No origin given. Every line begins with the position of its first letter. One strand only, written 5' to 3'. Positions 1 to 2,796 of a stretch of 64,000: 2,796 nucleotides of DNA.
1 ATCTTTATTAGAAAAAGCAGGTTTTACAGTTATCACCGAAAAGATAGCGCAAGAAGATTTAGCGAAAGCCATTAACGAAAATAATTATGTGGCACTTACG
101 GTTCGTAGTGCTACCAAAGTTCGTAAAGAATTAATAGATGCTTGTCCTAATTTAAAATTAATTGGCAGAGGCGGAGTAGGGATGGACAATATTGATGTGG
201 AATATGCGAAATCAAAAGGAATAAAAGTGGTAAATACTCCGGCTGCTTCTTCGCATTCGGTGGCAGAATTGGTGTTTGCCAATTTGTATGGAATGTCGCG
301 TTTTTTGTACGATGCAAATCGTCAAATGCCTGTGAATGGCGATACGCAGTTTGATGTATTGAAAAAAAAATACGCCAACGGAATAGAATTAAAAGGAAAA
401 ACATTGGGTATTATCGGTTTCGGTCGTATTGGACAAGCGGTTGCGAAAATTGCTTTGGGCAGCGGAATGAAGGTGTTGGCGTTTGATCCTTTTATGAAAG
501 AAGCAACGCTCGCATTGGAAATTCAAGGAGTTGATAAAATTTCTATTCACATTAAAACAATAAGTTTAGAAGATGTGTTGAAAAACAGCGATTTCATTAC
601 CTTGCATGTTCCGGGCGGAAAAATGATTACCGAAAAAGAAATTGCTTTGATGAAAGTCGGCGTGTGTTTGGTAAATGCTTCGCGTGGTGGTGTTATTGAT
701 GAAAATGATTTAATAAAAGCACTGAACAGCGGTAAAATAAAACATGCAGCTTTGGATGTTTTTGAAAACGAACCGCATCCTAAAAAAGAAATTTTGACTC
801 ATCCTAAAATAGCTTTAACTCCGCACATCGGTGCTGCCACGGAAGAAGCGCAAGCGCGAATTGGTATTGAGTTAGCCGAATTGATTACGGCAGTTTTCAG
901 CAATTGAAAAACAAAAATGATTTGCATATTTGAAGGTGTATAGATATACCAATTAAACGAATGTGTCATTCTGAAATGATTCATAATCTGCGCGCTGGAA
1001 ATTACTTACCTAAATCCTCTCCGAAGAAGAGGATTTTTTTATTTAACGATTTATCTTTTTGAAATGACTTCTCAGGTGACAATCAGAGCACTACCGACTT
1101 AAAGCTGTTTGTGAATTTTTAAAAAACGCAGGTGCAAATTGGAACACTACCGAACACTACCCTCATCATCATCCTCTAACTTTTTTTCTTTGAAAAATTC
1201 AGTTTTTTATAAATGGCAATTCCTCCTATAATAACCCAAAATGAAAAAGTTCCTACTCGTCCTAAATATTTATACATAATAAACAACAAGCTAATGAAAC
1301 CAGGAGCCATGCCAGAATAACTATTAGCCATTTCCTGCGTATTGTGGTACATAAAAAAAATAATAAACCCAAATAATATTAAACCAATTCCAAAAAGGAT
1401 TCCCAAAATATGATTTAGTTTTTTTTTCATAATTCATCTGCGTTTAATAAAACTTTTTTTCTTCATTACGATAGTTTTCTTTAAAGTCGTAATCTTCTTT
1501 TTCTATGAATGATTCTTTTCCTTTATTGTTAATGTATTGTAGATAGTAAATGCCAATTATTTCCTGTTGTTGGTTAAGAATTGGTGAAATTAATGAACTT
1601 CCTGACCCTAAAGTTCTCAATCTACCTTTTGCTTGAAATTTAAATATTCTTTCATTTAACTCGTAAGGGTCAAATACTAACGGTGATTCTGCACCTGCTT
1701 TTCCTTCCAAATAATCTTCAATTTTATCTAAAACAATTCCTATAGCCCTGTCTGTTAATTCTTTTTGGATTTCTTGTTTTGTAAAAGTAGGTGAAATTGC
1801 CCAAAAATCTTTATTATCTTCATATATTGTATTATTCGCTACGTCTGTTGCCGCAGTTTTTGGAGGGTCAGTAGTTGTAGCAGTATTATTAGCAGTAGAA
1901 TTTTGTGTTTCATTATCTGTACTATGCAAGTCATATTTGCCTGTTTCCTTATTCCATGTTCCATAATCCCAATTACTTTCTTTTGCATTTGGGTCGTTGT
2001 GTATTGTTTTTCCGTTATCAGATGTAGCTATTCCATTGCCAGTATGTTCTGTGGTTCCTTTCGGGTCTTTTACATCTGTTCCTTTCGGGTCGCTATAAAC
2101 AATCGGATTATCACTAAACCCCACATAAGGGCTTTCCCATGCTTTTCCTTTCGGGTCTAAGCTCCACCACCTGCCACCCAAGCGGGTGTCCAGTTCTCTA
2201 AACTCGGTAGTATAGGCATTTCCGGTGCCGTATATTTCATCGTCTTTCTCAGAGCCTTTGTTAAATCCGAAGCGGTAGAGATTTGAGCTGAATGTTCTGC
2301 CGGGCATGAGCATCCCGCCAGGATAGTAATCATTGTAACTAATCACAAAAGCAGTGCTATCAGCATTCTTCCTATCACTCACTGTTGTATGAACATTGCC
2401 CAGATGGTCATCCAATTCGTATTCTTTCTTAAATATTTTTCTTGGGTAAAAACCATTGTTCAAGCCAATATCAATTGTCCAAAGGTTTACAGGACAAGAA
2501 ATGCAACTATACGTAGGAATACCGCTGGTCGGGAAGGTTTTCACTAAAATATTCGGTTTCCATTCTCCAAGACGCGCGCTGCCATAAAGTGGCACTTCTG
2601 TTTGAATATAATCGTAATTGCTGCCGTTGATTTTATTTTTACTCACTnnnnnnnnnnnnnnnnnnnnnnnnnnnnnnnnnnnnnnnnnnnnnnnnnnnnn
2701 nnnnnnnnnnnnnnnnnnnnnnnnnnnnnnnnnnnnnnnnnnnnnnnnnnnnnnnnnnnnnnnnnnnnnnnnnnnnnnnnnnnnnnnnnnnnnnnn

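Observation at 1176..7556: Array of four Rhs/YD core-end toxin plus immunity cassettes with no full-length rhs gene in view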

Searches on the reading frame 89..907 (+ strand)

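Call 11: search_protein_families(library=pfam, proteins=[window:89-907:+], max_evalue=0.001)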
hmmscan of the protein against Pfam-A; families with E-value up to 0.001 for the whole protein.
window:89-907:+ (272 aa): 4 families
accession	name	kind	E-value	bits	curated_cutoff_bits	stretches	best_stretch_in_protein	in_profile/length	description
PF02826.25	2-Hacid_dh_C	-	9.8e-49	165.6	25.1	1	68-248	6-178/178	D-isomer specific 2-hydroxyacid dehydrogenase, NAD binding domain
PF00389.36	2-Hacid_dh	-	2.9e-27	95.4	24.6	1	2-271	42-125/134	D-isomer specific 2-hydroxyacid dehydrogenase, catalytic domain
PF03807.23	F420_oxidored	-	4.6e-05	24.4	21.6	1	106-178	2-71/94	NADP oxidoreductase coenzyme F420-dependent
PF01262.27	AlaDh_PNT_C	-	0.00047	20.1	23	1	106-204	31-137/214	Alanine dehydrogenase/PNT, C-terminal domain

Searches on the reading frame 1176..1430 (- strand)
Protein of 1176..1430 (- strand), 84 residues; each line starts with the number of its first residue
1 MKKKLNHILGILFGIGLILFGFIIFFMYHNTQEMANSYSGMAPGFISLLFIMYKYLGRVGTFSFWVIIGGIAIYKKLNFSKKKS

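Call 3: search_protein_families(library=pfam, proteins=[window:1176-1430:-], max_evalue=0.1)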
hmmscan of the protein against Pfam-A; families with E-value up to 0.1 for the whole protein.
window:1176-1430:- (84 aa): 3 families
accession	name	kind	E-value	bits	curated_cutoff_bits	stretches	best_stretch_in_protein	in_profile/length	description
PF20712.2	CyanoTRADDas_TM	-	0.0045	17.5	24.3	1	12-51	18-58/68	Cyanobacterial TRADD-N associated 2-Transmembrane domain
PF03188.21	Cytochrom_B561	-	0.014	16.1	23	1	3-62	34-94/137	Eukaryotic cytochrome b561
PF23800.1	DUF7176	-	0.073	14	27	0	2-36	52-86/94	Family of unknown function (DUF7176)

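Call 4: search_protein_families(library=ncbifam, proteins=[window:1176-1430:-], max_evalue=0.1)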
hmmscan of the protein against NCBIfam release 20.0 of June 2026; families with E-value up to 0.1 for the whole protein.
window:1176-1430:- (84 aa): 0 families

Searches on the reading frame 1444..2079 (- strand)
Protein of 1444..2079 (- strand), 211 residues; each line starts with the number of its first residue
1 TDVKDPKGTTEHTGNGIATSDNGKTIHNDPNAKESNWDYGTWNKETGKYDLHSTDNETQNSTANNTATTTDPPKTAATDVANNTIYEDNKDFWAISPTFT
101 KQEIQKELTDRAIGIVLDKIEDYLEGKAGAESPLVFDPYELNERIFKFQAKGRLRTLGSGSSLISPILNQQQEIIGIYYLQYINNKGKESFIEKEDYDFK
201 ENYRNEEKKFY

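Call 71: search_solved_structures(query=window:1444-2079:-, max_evalue=1)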
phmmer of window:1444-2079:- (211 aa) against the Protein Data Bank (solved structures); distinct sequences matched with E-value up to 1: 1.
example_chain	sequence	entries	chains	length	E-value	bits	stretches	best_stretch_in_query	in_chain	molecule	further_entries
5n9j_G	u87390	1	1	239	0.69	12.9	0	67-111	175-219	Mediator of RNA polymerase II transcription subunit 4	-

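Call 83: search_protein_representatives(protein=window:1444-2079:-)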
Query: 211 residues. Proteins with E-value up to 0.001 (for the whole library): 15; up to 1e-10: 4; up to 1e-30: 1. The best 15 are listed.
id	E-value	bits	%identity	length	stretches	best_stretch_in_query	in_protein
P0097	2.3e-136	468.5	100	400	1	1-211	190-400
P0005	1.8e-13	67.0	62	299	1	2-62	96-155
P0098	2.2e-13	66.8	32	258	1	67-187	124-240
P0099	4.5e-11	59.2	36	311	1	84-202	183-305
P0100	3.1e-08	50.0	33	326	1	28-193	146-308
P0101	7.5e-08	48.7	39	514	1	83-197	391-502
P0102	3.3e-07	46.6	33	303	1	87-192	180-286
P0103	9.6e-07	45.1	40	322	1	3-60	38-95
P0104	1.1e-06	44.9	34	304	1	85-204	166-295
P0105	4.1e-05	39.8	29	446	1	78-196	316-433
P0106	5.6e-05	39.3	47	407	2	141-201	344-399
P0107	7.1e-05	39.0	30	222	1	39-196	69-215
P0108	1.9e-04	37.6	32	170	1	88-202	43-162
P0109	7.3e-04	35.7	43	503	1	3-79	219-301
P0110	8.6e-04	35.5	35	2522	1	82-200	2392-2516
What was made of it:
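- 1444..2646 (-): T1: about 125 aa of YD-shell end (88% nt identity to T2 over 300 nt), core (ends SDPKG), linker and a toxin domain; GTG start 7 nt after the I2 stop. The C-terminal domain also occurs at the extreme C-terminus of a 2,522-aa protein (call 83).
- The T1 domain also ends a 2,522-aa protein (call 83).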

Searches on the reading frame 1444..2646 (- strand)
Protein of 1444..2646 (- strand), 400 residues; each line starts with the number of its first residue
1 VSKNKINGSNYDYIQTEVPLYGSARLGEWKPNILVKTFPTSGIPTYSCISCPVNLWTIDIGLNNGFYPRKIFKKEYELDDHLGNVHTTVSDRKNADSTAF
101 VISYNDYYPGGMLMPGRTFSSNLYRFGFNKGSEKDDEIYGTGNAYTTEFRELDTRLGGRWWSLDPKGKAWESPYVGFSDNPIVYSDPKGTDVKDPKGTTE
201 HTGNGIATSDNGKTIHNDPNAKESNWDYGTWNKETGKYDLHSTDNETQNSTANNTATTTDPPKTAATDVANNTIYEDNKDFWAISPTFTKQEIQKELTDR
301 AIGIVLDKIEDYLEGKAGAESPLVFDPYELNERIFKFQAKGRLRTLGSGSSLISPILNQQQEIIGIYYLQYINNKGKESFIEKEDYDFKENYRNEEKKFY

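Call 3: search_protein_families(library=pfam, proteins=[window:1444-2646:-], max_evalue=0.1)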
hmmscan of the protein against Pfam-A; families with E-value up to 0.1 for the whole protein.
window:1444-2646:- (400 aa): 1 family
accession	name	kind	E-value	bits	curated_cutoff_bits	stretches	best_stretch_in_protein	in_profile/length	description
PF00949.27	Peptidase_S7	-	0.065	13.5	20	1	346-374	93-120/131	Peptidase S7, Flavivirus NS3 serine protease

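Call 4: search_protein_families(library=ncbifam, proteins=[window:1444-2646:-], max_evalue=0.1)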
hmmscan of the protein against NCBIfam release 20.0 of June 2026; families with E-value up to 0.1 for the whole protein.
window:1444-2646:- (400 aa): 1 family
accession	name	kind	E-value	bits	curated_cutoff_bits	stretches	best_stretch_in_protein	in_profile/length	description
TIGR03696.1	Rhs_assc_core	domain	0.0012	19.3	32.5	1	126-189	17-75/76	RHS repeat-associated core domain-containing protein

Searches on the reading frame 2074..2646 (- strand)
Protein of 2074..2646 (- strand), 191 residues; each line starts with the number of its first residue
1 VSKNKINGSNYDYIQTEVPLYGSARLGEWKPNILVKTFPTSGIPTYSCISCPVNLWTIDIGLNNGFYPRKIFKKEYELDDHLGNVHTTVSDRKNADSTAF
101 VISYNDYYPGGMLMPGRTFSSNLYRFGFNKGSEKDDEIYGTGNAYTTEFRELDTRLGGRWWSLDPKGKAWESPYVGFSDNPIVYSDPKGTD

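Call 14: find_homologous_proteins(query=window:2074-2646:-, max_evalue=0.001)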
Query seq(191 aa) (191 aa): 70 proteins with E <= 0.001 among 77 candidates.
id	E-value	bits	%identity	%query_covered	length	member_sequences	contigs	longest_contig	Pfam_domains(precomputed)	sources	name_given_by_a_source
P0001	3.4e-35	139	46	91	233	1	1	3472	-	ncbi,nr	ncbi:MAG TPA: hypothetical protein VNG53_08420, partial [Bacteroidia bacterium]|nr:hypothetical prot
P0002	5.6e-30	122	71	40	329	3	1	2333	-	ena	-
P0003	2.5e-29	120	83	35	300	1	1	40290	-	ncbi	ncbi:MAG: hypothetical protein ABI199_00180 [Bacteroidia bacterium]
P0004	1.0e-28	118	54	61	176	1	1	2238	-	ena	-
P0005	1.5e-28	118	82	36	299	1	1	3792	-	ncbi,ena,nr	ncbi:MAG TPA: hypothetical protein VNG53_00425 [Bacteroidia bacterium]|nr:hypothetical protein [Bact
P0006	4.1e-28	116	72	42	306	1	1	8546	-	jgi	jgi:hypothetical protein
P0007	4.3e-28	116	69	43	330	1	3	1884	-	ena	-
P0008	4.6e-28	116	66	44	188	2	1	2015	-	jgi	-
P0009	7.9e-28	115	54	66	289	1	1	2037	-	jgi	-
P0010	9.6e-28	115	66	44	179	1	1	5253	-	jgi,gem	-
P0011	1.4e-27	114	49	70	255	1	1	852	-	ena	-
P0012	2.7e-26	110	60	47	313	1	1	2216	-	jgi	jgi:hypothetical protein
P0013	4.3e-26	110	54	61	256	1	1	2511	-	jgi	jgi:hypothetical protein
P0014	1.2e-25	108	81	36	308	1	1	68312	-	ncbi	ncbi:MAG: hypothetical protein ABI199_03780 [Bacteroidia bacterium]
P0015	1.3e-24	105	49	70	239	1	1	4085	-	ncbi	-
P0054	5.3e-16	77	52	41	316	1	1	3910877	PF22322.2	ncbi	-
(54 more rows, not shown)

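Call 15: find_encoding_contigs(protein=P0054, flank=10000, max_places=3)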
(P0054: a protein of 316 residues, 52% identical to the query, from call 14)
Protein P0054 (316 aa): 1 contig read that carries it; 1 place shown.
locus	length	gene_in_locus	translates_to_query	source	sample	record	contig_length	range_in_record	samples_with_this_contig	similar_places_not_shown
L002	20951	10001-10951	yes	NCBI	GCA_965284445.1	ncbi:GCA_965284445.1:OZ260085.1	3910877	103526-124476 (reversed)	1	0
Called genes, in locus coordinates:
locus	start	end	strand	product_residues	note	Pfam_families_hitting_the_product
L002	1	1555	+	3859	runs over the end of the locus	PF05593:RHS_repeat (faint), PF20041:DUF6443, PF14870:PSII_BNR (faint)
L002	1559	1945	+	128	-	-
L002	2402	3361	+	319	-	PF13583:Reprolysin_4 (weak)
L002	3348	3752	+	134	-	-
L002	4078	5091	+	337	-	-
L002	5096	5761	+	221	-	-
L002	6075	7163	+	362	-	-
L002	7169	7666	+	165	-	-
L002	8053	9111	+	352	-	-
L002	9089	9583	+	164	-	-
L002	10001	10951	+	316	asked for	PF22322:DUF6973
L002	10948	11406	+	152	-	-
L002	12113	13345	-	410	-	PF17293:Arm-DNA-bind_5, PF13102:Phage_int_SAM_5, PF00589:Phage_integrase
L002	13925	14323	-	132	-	-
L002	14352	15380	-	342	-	-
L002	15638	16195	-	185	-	-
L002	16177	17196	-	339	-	-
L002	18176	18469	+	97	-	-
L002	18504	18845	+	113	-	PF02452:PemK_toxin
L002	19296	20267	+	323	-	-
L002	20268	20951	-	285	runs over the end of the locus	-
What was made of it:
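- L002 has a 3,859-aa DUF6443/RHS protein, an immunity gene, then five orphan pairs (call 15).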

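Call 16: find_encoding_contigs(protein=P0014, flank=10000, max_places=3)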
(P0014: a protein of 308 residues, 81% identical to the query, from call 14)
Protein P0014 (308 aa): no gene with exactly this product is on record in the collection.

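Call 17: find_related_loci(query=window:2074-2646:-, collection=genome_contigs, flank=10000)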
Query seq(191 aa) (191 aa) in genome_contigs; peptide patterns used: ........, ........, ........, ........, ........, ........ (x = any residue, [..] = any of these).
129 stretches matched a pattern; 71 encode a relative of the query (tblastn E <= 1e-3); 68 distinct loci.
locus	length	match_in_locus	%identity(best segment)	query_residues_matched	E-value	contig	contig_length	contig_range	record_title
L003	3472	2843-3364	46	16-189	4e-42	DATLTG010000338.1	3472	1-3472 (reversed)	MAG TPA_asm: Bacteroidia bacterium isolate SMAG_U13950 k141_1205840, whole genome shotgun sequence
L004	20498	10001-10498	46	17-189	2e-39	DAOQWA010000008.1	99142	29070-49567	MAG TPA_asm: Bacteroidia bacterium isolate AMR_MDS_1074 NODE_243_length_99142_cov_6.852655, whole genome shotgun sequenc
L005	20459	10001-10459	43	17-189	7e-36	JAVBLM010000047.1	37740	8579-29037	MAG: Bacteroidales bacterium isolate EPI_MAG_00023 c_000004015260, whole genome shotgun sequence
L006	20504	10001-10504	43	17-191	3e-35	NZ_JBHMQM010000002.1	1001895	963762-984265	Terrimonas sp. R1 R1_scaffold2, whole genome shotgun sequence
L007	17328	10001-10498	43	13-191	4e-35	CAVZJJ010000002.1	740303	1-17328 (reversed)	MAG: uncultured Bacteroidetes bacterium isolate MFD04716.bin.2.246 genome assembly, contig: contig_975, whole genome sho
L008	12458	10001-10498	45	13-185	6e-34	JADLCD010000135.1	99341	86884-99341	MAG: Chitinophagaceae bacterium isolate SJ21 c_000001260268, whole genome shotgun sequence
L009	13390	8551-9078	43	15-191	6e-34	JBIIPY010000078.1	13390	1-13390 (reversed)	MAG: Ferruginibacter sp. isolate ME2003-06-27_3300042884_group2_bin20 Rohwer_bin467_scaffold_2298_c1, whole genome shotg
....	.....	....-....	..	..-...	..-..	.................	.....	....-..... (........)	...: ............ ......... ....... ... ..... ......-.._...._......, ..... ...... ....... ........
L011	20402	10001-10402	49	70-191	5e-33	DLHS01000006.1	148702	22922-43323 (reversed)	MAG TPA_asm: Bacteroidetes bacterium UBA7662 UBA7662_contig_1111, whole genome shotgun sequence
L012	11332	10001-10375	54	74-189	8e-32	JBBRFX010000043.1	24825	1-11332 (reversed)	MAG: Chitinophagales bacterium isolate Co_metawrap_2592 Cmw_2592_k141_4717474_length_24825_cov_17.9972, whole genome sho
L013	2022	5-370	50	80-191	7e-31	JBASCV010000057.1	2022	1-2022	MAG: Bacteroidia bacterium isolate MFD03501_ilm_asm_bin18 k127_1217, whole genome shotgun sequence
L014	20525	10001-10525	39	12-189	3e-30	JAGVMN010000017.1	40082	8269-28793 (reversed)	MAG: Bacteroidia bacterium isolate SW_48 c_000000038864, whole genome shotgun sequence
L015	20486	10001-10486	40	15-189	3e-27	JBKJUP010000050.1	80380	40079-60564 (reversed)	MAG: Ferruginibacter sp. isolate ant_bin.75 S1Ck117_3984917_flag_0_multi_20.9950_len_80380, whole genome shotgun sequenc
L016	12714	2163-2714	37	17-191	4e-26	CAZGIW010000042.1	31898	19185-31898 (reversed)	MAG TPA_asm: uncultured Bacteroidales bacterium isolate SRP241326_co1_354 genome assembly, contig: NODE_2191_length_3189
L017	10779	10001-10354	49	80-191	4e-26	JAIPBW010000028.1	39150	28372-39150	MAG: Bacteroidales bacterium isolate Tobar18m-G2 Tobar18m-C256, whole genome shotgun sequence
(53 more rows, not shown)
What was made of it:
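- Tried and rejected: The genome scan gave at most 46% identity (call 17).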

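Call 24: search_protein_families(library=pfam, proteins=[L006:2732-11299:+, L011:1436-11026:+, L005:1890-8561:+], max_evalue=0.001)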
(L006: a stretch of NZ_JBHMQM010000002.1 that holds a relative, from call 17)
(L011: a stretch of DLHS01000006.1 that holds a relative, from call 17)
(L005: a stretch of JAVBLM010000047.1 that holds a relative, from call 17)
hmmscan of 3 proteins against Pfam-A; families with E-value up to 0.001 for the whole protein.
L006:2732-11299:+ (2856 aa): 3 families
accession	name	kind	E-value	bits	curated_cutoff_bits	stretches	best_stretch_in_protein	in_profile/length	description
PF13385.13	Laminin_G_3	-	4.4e-10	40.3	27.6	1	1639-1817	3-149/151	Concanavalin A-like lectin/glucanases superfamily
PF20041.5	DUF6443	-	6.2e-10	39.9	27.8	1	335-493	17-133/137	Domain of unknown function (DUF6443)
PF05593.20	RHS_repeat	-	3.8e-09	37.2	22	0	1883-1911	1-29/38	RHS Repeat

L011:1436-11026:+ (3197 aa): 0 families

L005:1890-8561:+ (2224 aa): 2 families
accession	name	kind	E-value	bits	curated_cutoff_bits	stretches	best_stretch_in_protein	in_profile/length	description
PF20041.5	DUF6443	-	1.1e-07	32.6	27.8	1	303-382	16-92/137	Domain of unknown function (DUF6443)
PF05593.20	RHS_repeat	-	4.4e-06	27.4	22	0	1757-1785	1-29/38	RHS Repeat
